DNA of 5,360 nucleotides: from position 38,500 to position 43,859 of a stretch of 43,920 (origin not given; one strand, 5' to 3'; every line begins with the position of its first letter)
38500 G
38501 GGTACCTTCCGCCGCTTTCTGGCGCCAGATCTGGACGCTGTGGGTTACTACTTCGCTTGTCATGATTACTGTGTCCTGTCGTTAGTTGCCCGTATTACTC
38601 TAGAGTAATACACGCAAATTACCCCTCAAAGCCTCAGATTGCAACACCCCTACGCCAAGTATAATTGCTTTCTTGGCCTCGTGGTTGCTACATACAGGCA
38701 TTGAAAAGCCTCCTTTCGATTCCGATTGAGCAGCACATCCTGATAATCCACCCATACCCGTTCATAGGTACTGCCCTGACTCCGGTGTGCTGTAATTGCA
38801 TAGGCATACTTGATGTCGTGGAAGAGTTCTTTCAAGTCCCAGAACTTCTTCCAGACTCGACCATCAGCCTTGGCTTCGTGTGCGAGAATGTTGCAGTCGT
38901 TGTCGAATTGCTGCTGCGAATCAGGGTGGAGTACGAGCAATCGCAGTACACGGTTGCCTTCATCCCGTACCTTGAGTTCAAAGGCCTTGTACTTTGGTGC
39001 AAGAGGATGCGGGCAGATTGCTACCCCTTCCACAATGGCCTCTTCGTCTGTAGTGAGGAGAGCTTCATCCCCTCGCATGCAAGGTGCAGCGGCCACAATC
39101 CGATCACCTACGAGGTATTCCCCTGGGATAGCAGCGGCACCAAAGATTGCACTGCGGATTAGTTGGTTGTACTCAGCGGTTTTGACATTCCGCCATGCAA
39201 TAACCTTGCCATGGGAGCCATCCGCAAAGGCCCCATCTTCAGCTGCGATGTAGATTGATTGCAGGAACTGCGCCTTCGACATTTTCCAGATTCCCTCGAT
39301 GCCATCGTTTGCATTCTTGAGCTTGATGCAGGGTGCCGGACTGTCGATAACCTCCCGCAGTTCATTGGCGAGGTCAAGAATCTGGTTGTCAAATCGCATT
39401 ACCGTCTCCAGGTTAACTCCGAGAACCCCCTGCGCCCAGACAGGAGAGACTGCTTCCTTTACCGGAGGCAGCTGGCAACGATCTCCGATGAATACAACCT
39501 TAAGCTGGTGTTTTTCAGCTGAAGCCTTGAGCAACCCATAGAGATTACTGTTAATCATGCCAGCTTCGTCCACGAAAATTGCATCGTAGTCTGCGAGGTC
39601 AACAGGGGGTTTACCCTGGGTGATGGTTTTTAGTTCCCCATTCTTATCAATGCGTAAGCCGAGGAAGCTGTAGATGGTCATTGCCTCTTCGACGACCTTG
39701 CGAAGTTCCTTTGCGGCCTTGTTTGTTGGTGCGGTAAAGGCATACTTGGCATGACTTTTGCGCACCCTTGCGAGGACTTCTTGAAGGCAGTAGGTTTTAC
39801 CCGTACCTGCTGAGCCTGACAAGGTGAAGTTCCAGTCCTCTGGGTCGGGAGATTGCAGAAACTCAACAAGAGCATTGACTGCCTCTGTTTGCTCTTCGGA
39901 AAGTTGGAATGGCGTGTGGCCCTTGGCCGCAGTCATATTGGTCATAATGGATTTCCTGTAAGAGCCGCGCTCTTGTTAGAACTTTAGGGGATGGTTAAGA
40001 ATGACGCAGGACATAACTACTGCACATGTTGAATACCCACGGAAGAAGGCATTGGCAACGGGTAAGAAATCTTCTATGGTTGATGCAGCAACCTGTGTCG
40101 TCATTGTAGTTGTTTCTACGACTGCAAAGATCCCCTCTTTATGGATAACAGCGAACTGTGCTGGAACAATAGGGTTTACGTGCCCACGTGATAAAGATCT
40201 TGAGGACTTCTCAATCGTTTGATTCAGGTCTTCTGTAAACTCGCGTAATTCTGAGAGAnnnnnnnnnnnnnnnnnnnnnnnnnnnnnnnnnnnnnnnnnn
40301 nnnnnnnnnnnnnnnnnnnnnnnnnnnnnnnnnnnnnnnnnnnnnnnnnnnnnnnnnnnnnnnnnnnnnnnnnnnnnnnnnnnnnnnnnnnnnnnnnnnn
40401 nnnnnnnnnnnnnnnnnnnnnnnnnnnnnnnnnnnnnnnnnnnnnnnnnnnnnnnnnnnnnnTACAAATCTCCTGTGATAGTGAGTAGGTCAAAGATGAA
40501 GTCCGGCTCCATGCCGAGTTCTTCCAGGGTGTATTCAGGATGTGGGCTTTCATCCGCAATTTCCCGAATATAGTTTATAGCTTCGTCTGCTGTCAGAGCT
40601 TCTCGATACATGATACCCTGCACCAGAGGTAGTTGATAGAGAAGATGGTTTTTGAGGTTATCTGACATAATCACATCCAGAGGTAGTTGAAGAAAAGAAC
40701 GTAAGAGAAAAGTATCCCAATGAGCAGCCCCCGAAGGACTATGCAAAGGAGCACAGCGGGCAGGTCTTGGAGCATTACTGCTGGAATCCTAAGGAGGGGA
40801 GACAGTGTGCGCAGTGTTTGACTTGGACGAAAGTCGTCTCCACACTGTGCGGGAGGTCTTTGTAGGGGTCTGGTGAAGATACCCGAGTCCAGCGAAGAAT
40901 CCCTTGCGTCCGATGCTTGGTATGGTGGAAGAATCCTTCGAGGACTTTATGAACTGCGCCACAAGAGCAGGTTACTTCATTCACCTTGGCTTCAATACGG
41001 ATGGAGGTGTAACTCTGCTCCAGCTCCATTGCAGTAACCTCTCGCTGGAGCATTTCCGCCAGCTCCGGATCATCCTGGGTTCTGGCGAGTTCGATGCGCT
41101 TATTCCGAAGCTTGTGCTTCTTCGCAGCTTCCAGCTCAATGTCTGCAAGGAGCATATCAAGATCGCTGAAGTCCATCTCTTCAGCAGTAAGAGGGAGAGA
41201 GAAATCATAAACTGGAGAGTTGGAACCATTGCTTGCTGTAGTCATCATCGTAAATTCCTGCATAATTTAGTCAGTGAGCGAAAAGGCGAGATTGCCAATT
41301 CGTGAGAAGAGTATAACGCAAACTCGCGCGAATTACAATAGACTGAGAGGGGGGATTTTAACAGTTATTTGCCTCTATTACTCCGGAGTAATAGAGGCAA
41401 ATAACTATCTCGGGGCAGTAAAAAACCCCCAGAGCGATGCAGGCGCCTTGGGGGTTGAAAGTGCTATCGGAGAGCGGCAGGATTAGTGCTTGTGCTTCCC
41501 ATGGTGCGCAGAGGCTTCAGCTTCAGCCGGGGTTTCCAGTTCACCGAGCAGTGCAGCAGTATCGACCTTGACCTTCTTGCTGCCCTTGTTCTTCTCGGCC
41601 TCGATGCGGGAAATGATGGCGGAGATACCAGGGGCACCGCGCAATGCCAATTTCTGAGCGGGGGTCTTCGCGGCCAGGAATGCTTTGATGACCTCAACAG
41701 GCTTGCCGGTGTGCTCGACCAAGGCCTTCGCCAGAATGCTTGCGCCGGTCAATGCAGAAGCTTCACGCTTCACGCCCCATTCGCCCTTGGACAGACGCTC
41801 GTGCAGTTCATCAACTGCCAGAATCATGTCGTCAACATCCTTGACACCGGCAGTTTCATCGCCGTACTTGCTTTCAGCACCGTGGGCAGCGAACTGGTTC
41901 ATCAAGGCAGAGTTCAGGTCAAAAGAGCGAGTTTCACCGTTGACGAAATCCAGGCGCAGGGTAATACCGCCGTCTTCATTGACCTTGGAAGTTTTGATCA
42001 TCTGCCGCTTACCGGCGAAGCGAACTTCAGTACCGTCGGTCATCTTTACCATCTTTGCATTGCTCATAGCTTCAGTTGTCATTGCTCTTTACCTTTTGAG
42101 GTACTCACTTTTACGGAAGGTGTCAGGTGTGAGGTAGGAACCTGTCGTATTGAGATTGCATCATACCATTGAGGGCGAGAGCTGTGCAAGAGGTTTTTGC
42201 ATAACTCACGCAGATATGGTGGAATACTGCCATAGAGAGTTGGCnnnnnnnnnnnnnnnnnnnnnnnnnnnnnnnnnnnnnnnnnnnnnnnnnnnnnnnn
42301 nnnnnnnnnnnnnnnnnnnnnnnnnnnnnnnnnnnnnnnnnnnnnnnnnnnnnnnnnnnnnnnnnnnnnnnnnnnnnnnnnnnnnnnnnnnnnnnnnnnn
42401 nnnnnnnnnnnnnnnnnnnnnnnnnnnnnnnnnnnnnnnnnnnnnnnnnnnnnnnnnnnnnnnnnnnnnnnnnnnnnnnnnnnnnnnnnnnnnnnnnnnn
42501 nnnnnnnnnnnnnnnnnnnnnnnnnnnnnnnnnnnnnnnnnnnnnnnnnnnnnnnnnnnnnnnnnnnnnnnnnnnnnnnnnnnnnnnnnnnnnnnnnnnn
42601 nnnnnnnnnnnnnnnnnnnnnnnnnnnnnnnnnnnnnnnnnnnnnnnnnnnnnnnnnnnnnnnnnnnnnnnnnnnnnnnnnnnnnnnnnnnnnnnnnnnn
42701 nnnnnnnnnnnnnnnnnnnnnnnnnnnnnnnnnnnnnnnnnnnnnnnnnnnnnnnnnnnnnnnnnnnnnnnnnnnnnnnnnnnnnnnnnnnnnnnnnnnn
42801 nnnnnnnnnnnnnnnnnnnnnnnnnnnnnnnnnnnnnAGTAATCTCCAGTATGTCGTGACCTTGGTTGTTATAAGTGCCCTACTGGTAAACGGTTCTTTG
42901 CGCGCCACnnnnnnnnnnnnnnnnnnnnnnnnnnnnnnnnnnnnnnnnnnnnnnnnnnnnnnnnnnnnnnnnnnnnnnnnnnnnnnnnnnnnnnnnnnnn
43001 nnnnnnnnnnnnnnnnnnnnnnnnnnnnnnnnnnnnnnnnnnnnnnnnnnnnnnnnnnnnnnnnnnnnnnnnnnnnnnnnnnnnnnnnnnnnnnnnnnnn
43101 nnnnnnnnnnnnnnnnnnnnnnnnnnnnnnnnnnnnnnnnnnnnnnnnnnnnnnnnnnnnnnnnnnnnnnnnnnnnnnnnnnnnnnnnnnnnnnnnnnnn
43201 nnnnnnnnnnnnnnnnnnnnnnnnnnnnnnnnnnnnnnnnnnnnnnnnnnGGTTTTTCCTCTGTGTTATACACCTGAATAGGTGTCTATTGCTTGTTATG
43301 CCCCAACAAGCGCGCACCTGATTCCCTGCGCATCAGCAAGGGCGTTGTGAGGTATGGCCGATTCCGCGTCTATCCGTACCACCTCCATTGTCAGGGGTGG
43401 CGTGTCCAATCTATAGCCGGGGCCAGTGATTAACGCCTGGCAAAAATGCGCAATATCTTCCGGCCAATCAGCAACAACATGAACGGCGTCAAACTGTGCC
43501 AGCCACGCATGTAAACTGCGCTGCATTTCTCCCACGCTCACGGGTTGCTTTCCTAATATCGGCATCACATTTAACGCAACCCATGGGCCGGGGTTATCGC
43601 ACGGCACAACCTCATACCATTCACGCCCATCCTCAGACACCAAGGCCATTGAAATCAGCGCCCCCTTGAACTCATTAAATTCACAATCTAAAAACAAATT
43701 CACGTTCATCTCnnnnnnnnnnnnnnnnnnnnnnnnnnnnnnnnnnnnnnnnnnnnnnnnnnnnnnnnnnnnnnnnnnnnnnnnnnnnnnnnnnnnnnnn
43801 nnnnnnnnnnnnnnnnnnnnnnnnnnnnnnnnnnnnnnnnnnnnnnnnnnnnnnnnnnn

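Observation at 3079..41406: Twelve-copy, strictly intergenic 40-44 bp palindrome family (invariant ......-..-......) marks every module boundary on both arms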

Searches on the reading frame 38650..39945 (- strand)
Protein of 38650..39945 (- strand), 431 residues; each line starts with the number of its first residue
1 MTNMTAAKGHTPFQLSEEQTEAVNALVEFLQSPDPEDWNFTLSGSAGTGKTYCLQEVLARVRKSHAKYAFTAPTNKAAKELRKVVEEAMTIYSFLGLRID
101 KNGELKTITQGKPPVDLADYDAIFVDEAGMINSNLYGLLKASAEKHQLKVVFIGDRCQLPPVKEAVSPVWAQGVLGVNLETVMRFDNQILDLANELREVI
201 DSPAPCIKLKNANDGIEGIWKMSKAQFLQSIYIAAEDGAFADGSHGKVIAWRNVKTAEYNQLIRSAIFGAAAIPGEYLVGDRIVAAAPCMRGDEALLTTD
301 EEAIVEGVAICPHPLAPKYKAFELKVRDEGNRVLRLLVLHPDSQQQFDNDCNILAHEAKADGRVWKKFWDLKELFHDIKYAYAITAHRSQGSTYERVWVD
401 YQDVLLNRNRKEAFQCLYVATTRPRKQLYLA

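Call 8: search_protein_families(library=pfam, proteins=[window:38650-39945:-], max_evalue=0.01)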
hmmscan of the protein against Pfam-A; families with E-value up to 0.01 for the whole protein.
window:38650-39945:- (431 aa): 13 families
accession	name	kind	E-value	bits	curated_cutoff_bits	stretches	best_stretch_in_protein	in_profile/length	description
PF13604.12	AAA_30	-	3.2e-24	86.2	27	1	14-198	1-170/191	AAA domain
PF13245.12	AAA_19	-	1.4e-20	74.3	25.1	1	40-162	14-132/134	AAA domain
PF05970.20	PIF1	-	3.4e-11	43.6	25.9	1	14-164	1-157/223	PIF1-like helicase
PF13538.12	UvrD_C_2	-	4.8e-09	36.4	27.4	1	380-430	1-51/52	UvrD-like helicase C-terminal domain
PF01443.25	Viral_helicase1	-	8.2e-09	36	21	1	43-172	4-110/228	Viral superfamily 1 RNA helicase core domain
PF13086.12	AAA_11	-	4.3e-07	30.4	27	1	117-162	211-253/257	AAA domain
PF00580.27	UvrD-helicase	-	1.1e-05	25.7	23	1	40-89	16-69/271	UvrD/REP helicase N-terminal domain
PF04851.21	ResIII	-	1.6e-05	25.3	22.5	1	14-127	3-114/164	Type III restriction enzyme, res subunit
PF13191.12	AAA_16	-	5e-05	24.3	32.6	1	16-129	5-103/167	AAA ATPase domain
PF13401.12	AAA_22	-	0.00011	22.9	27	1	41-156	9-124/130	AAA domain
PF09848.15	SLFN-g3_helicase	-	0.00094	19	24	1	40-133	4-93/354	Schlafen group 3, DNA/RNA helicase domain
PF05127.21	NAT10_TcmA_helicase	-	0.0018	18.6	22.7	1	42-135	2-105/176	RNA cytidine acetyltransferase NAT10/TcmA, helicase domain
PF25199.1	nSTAND_NTPase5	-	0.0032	17.8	34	0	21-70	23-75/145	Novel STAND NTPase 5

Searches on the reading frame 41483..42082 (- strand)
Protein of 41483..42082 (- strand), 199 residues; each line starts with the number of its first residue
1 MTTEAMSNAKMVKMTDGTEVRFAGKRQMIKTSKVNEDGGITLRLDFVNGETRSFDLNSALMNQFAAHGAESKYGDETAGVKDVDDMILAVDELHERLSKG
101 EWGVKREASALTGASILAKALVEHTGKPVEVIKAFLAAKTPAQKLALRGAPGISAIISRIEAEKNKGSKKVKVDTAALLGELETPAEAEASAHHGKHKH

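Call 8: search_protein_families(library=pfam, proteins=[window:41483-42082:-], max_evalue=0.01)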
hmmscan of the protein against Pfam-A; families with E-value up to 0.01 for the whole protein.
window:41483-42082:- (199 aa): 0 families

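Call 31: search_protein_families(library=phrogs, proteins=[window:41483-42082:-], max_evalue=0.01)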
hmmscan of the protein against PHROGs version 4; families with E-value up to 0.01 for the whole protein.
window:41483-42082:- (199 aa): 0 families

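Call 58: find_homologous_proteins(query=window:41483-42079:-, max_evalue=0.00001)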
Query window:41483-42079:- (198 aa): 538 proteins with E <= 0.00001 among 1275 candidates; the best 120 are listed.
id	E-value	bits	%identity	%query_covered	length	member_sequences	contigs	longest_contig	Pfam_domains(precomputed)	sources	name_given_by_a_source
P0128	1.4e-119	415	100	100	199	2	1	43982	-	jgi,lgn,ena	-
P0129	5.5e-62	227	63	87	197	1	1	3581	-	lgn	-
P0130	1.1e-61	226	63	90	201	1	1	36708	-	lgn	-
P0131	3.3e-61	225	62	89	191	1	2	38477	-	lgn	-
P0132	3.0e-60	221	64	88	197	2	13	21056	-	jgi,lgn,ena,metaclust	metaclust:\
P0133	3.3e-59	218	63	87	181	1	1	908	-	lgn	-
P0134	3.8e-58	215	60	94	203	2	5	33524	-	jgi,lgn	jgi:hypothetical protein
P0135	1.1e-57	213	61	88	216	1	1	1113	-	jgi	jgi:hypothetical protein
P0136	2.7e-57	212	60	90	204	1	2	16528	-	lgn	-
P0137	4.8e-57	211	63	86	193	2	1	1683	-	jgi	jgi:hypothetical protein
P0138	6.8e-57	211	61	85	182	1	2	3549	-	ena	-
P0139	8.3e-57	210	59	89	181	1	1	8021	-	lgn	-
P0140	9.1e-57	210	60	89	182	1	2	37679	-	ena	-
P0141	9.2e-57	210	63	86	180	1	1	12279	-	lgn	-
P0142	1.3e-56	210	60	90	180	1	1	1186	-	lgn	-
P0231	6.0e-53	198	56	90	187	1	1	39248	-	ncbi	-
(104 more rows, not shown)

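Call 61: search_solved_structures(query=A3, max_evalue=10)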
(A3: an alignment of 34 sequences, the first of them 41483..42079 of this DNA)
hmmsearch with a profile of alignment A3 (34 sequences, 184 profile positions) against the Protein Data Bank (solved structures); distinct sequences matched with E-value up to 10: 4.
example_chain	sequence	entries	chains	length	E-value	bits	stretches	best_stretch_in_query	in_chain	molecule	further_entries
7d8u_A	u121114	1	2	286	0.29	14.2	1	13-69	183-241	GTP--RNA guanylyltransferase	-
6ntc_B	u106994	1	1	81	0.96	12.5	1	97-146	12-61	RAF proto-oncogene serine/threonine-protein kinase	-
8h4q_N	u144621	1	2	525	1.8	11.6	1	112-147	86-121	Rhodanese domain-containing protein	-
8h4h_N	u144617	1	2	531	1.8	11.6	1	112-147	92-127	Rhodanese domain-containing protein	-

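Call 70: predict_structure(alignment_id=A3)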
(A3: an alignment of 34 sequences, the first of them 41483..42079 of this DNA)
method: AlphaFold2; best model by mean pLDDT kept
length: 198 residues; sequences in the alignment: 34
mean_pLDDT: 80.3   pTM: 0.53
mean pLDDT of the five models: 80.3, 71.5, 71.2, 70.1, 68.3
residues with pLDDT >= 90: 79; 70-90: 68; 50-70: 29; < 50: 22
segments of 3 or more residues with pLDDT < 50: 1-3, 107-110, 186-194
pLDDT, mean of each block of 10 residues (from residue 1): 63 95 92 92 96 94 89 88 90 91 57 79 91 84 86 89 62 64 50 48
secondary structure, 60 per line:
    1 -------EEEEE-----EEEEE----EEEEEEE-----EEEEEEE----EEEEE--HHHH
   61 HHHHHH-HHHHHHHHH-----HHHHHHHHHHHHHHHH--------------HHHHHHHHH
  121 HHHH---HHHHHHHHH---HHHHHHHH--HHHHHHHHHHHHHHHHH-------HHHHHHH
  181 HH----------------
elements in order: E8-12 E18-22 E27-33 E39-45 E50-54 H57-66 H68-76 H82-97 H112-124 H128-136 H140-147 H150-166 H174-182

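Call 72: fold_search(model_id=the predicted structure, library=pdb)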
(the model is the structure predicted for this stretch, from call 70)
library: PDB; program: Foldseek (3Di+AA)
matches with E <= 10: 906; with E <= 0.001: 0
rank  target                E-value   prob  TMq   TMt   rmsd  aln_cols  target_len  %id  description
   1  7r81_s1               3.9e-02  0.51  0.19  0.24  14.9       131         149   14  Structure of the translating Neurospora crassa ribosome arrested by cycloheximide (released 2021-12-01)
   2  8i9p_Ce               4.1e-02  0.47  0.19  0.20  25.0       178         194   12  Cryo-EM structure of a Chaetomium thermophilum pre-60S ribosomal subunit - State Mak16 (released 2023-05-17)
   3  8fma_A                5.6e-02  0.44  0.18  0.12  13.5       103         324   10  Nodavirus RNA replication proto-crown, detergent-solubliized C11 multimer (released 2023-02-01)
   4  9a5j_A                5.6e-02  0.23  0.16  0.07  17.6       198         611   16  Integrative model of DNAK-GUDB by crosslinking MS and deep learning (released 2024-09-18)
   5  4r5j_C                5.6e-02  0.20  0.16  0.14  18.6       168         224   15  Crystal structure of the DnaK C-terminus (Dnak-SBD-A) (released 2014-09-10)
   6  4r5k_B                8.5e-02  0.20  0.16  0.14  18.2       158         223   16  Crystal structure of the DnaK C-terminus (Dnak-SBD-B) (released 2014-09-10)
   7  7ub2_E                2.2e-01  0.12  0.13  0.14  15.4       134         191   16  Structure of RecT protein from Listeria innoccua phage A118 in complex with 83-mer annealed duplex (released 2022-12-07)
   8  6hq9_B                2.8e-01  0.57  0.13  0.38   8.2        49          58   14  Crystal structure of the Tudor domain of human ERCC6-L2 (released 2018-10-17)
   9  4po2_B                3.0e-01  0.12  0.18  0.17  17.1       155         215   12  Crystal Structure of the Stress-Inducible Human Heat Shock Protein HSP70 Substrate-Binding Domain in Complex with Pept (released 2014-08-20)
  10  8fm9_A                3.3e-01  0.25  0.19  0.13  11.4        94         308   10  Nodavirus RNA replication proto-crown, detergent-solubliized C12 multimer (released 2023-02-01)
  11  1tb6_I                3.5e-01  0.33  0.13  0.06  12.3        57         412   16  2.5A Crystal Structure of the Antithrombin-Thrombin-Heparin Ternary Complex (released 2004-08-17)
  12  2w9j_A                4.2e-01  0.77  0.19  0.45   3.8        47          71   15  The crystal structure of SRP14 from the Schizosaccharomyces pombe signal recognition particle (released 2009-02-03)
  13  6xz5                  4.2e-01  0.05  0.11  0.11  19.6       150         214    9  RovC - regulator of virulence interconnected with the Csr system (released 2020-09-16)
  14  2r2y                  4.5e-01  0.11  0.15  0.23  13.0       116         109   12  Crystal structure of the proteasomal Rpn13 PRU-domain (released 2008-05-13)
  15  3rcy_A                4.5e-01  0.11  0.14  0.08  11.2        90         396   12  CRYSTAL STRUCTURE OF Mandelate racemase/muconate lactonizing enzyme-like protein from Roseovarius sp. TM1035 (released 2011-05-18)
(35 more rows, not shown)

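Call 83: find_encoding_contigs(protein=P0231, flank=10000, max_places=1)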
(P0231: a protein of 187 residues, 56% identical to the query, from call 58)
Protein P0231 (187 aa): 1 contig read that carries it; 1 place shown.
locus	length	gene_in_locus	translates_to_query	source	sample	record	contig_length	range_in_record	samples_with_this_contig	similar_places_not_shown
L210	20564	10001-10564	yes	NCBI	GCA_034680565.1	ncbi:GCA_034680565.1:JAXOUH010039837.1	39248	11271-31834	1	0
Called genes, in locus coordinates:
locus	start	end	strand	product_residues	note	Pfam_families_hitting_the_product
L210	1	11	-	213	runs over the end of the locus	-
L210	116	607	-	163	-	-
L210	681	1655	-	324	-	-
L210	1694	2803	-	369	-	-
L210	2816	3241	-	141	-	PF09723:Zn_ribbon_8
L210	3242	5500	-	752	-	-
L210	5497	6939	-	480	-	PF03237:Terminase_6N (faint)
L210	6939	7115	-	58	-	-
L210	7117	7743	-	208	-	-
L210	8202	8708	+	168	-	-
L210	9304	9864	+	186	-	-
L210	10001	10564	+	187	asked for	-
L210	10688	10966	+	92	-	-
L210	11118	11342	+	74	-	-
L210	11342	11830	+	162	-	-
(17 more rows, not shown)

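Call 108: fold_search(model_id=the predicted structure, library=viral)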
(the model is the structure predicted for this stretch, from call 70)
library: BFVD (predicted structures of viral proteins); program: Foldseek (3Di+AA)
matches with E <= 10: 1374; with E <= 0.001: 2
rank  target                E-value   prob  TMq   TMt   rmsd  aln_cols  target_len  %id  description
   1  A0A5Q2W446            1.1e-18  1.00  0.32  0.33  19.4       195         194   50  (no name in the UniProt tables at hand)
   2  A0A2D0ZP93            3.5e-04  1.00  0.25  0.28  16.6       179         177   19  (no name in the UniProt tables at hand)
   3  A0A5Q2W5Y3            1.5e-03  0.98  0.24  0.27  17.6       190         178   16  (no name in the UniProt tables at hand)
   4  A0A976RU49            2.7e-02  0.57  0.16  0.31  14.4       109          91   16  (no name in the UniProt tables at hand)
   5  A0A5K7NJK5            3.6e-02  0.15  0.15  0.09  25.8       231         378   13  (no name in the UniProt tables at hand)
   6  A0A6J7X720            4.1e-02  0.28  0.13  0.08  13.6       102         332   20  Pentapeptide repeat [uncultured Caudovirales phage]
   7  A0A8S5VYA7            4.1e-02  0.18  0.15  0.14  21.4       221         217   11  Uncharacterized protein [Tectiviridae sp.]
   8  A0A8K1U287            4.3e-02  0.60  0.18  0.06  13.2       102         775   12  RNA-directed RNA polymerase (Fragment) [Riboviria sp.]
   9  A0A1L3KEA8            5.5e-02  0.18  0.16  0.04  21.8       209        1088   12  (no name in the UniProt tables at hand)
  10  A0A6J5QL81            5.9e-02  0.72  0.14  0.35  10.4        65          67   12  Uncharacterized protein [uncultured Caudovirales phage]
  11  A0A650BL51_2          5.9e-02  0.14  0.14  0.04  24.1       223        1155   10  Orf1a polyprotein [Botrylloides leachii nidovirus]
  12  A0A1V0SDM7            6.6e-02  0.75  0.14  0.08  18.1        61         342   20  Uncharacterized protein [Indivirus ILV1]
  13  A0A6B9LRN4            6.6e-02  0.10  0.13  0.09  20.5       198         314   12  DNA recombinase [Flavobacterium phage vB_FspS_tant8-1]
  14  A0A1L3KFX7            7.0e-02  0.44  0.18  0.05  12.4       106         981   20  RNA replicase [Hubei noda-like virus 14]
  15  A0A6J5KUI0            7.0e-02  0.28  0.21  0.08  22.4       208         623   17  Uncharacterized protein [uncultured Caudovirales phage]
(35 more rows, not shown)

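Call 109: search_dna_similar(query=window:41483-42079:-, collection=phages, mode=protein, max_rows=10)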
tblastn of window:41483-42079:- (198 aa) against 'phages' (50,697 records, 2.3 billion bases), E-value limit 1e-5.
Records with a match: 2; places in all: 2; records where one place covers at least 80% of the query: 2.
Best place of each record, by identity: <60% 2.
By first word of the organism name: Bacteriophage 1; Microcystis 1.
By host as written in the record: - 1; Microcystis elabens 1.
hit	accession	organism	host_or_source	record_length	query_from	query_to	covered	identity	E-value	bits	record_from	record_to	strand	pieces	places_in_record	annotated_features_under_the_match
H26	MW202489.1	Bacteriophage sp.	Manatee Spring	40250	6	182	89%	53.7%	4e-53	187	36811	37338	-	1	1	hypothetical protein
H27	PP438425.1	Microcystis phage Mel-JY34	Microcystis elabens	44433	4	163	81%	32.5%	2e-18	88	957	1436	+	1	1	hypothetical protein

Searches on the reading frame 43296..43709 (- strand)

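Call 29: search_protein_families(library=pfam, proteins=[window:43296-43709:-], max_evalue=0.05)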
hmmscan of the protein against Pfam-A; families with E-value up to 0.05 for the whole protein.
window:43296-43709:- (137 aa): 0 families

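Call 31: search_protein_families(library=phrogs, proteins=[window:43296-43709:-], max_evalue=0.01)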
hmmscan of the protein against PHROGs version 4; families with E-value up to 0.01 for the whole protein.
window:43296-43709:- (137 aa): 2 families
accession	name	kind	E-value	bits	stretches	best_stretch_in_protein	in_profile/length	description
phrog_2259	-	DNA, RNA and nucleotide metabolism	3.7e-31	109.1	1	3-131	7-166/186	Rnase H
phrog_31349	-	unknown function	0.0033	17.2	0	3-56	203-259/440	-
